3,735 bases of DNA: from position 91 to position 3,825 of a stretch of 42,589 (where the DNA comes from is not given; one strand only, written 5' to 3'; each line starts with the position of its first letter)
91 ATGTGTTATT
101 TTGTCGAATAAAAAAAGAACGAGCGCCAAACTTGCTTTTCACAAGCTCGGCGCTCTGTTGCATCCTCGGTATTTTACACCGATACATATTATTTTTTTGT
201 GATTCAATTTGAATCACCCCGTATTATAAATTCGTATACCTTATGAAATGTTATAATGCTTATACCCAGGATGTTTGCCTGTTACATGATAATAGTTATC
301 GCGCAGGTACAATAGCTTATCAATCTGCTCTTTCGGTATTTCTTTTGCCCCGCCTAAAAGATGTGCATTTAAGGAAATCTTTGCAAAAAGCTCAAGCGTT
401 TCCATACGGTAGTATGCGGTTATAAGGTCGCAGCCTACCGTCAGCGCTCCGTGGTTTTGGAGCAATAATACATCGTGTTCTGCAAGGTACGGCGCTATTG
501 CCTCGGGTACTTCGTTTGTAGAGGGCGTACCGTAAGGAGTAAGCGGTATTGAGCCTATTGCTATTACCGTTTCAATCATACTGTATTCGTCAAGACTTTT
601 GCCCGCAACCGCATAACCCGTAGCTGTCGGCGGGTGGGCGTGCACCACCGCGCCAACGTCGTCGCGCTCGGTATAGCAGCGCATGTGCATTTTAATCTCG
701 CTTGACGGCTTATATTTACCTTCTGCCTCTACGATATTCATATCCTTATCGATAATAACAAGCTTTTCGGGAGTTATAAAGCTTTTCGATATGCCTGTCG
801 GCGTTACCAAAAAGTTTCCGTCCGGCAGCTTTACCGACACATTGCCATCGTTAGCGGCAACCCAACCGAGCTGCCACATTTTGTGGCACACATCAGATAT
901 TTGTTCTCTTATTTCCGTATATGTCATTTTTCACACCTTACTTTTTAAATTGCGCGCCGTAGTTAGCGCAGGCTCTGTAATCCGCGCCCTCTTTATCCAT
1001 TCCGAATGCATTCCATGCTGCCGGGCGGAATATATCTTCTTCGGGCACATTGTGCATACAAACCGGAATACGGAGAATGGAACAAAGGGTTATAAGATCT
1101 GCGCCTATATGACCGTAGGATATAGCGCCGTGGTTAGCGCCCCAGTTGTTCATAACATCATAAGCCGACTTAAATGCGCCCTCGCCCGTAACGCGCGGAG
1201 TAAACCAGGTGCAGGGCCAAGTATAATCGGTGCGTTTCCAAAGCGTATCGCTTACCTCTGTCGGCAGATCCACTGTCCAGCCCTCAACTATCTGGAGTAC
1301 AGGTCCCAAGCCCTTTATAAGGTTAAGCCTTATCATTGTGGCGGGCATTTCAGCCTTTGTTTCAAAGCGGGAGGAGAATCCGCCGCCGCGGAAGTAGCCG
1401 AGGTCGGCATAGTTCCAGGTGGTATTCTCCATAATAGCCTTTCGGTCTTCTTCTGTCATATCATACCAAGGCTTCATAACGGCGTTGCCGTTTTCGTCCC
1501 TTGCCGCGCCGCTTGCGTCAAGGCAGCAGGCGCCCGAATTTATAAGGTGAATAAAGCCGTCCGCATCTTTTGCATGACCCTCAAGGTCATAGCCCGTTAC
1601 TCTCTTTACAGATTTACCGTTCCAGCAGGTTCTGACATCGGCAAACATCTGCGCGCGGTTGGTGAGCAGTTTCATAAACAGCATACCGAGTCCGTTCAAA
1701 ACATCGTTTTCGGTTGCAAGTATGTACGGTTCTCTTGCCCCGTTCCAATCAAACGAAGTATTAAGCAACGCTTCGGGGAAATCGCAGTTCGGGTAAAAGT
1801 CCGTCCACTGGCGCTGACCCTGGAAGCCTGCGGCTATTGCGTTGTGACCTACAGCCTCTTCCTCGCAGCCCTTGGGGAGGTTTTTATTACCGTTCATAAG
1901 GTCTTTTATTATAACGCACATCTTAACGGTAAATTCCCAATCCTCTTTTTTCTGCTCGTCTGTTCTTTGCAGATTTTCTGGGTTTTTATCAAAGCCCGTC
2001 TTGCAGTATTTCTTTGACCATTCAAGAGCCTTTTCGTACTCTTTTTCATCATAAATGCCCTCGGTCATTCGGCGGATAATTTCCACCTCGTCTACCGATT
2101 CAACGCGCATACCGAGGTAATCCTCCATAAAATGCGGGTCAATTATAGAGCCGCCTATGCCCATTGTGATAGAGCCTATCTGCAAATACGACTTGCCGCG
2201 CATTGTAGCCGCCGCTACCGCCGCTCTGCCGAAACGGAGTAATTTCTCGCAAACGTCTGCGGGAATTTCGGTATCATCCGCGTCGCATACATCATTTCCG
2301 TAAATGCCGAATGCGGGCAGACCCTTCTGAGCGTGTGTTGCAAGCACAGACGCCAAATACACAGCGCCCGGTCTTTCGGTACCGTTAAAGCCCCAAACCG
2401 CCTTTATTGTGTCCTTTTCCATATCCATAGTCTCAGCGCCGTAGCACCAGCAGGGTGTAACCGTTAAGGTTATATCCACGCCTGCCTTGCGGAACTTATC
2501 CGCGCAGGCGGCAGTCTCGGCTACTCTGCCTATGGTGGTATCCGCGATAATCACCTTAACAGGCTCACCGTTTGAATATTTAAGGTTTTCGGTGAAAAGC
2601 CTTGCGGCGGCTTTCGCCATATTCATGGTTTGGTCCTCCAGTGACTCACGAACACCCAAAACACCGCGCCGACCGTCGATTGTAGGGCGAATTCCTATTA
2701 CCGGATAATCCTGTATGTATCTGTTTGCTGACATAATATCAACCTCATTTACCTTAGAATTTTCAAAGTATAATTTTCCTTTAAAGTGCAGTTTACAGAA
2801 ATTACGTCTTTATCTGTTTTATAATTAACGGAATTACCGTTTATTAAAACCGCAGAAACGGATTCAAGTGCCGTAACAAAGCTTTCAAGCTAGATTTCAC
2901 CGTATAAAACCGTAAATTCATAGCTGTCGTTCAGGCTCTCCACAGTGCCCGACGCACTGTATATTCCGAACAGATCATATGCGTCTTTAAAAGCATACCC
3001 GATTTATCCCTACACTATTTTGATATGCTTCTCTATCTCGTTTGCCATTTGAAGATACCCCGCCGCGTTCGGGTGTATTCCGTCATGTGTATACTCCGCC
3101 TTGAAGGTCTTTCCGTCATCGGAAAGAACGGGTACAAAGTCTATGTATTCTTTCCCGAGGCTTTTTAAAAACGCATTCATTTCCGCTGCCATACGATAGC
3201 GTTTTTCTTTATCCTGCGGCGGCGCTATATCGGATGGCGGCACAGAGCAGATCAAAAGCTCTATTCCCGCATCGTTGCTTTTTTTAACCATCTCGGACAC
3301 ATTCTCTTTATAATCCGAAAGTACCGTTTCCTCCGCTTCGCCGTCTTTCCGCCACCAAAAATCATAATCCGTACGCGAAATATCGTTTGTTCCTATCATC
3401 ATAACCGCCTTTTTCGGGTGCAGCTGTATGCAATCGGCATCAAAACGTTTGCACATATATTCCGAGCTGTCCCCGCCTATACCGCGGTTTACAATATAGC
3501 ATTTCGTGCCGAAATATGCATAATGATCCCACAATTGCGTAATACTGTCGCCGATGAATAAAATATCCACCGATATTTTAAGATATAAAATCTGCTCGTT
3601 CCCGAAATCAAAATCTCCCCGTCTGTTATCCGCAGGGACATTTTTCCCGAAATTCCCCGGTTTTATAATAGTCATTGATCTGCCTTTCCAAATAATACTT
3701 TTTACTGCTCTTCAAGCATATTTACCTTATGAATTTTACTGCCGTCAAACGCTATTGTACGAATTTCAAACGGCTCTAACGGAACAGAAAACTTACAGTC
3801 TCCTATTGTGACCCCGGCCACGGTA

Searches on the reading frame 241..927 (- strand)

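Call 11: search_protein_families(library=pfam, max_evalue=0.001, proteins=[window:241-927:-])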
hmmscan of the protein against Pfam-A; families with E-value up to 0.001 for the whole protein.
window:241-927:- (228 aa): 1 family
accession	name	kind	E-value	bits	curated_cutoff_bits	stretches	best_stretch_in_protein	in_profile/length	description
PF00596.27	Aldolase_II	-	4.9e-50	170.4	22.2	1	8-185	1-182/183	Class II Aldolase and Adducin N-terminal domain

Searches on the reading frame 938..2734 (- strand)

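Call 11: search_protein_families(library=pfam, max_evalue=0.001, proteins=[window:938-2734:-])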
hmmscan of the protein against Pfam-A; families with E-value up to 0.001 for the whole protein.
window:938-2734:- (598 aa): 3 families
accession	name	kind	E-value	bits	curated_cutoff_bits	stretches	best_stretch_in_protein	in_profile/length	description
PF07882.17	Fucose_iso_N2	-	2.7e-91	304.5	22.3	1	181-359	1-180/180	L-fucose isomerase, second N-terminal domain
PF07881.17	Fucose_iso_N1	-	1.7e-75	252.9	28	1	10-180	1-169/169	L-fucose isomerase, first N-terminal domain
PF02952.23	Fucose_iso_C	-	3.5e-44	150.3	29.3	1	397-561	1-143/143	L-fucose isomerase, C-terminal domain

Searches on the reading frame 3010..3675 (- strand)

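Call 11: search_protein_families(library=pfam, max_evalue=0.001, proteins=[window:3010-3675:-])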
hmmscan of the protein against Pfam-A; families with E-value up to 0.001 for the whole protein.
window:3010-3675:- (221 aa): 3 families
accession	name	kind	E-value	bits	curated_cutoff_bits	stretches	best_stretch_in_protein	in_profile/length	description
PF13472.12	Lipase_GDSL_2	-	1e-21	78.7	32.9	1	40-207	1-176/178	GDSL-like Lipase/Acylhydrolase family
PF00657.28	Lipase_GDSL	-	8e-13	49.4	23.6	1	40-214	3-208/208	GDSL-like Lipase/Acylhydrolase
PF04311.20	DUF459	-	1.1e-06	28.6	27.2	1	85-216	58-196/197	Protein of unknown function (DUF459)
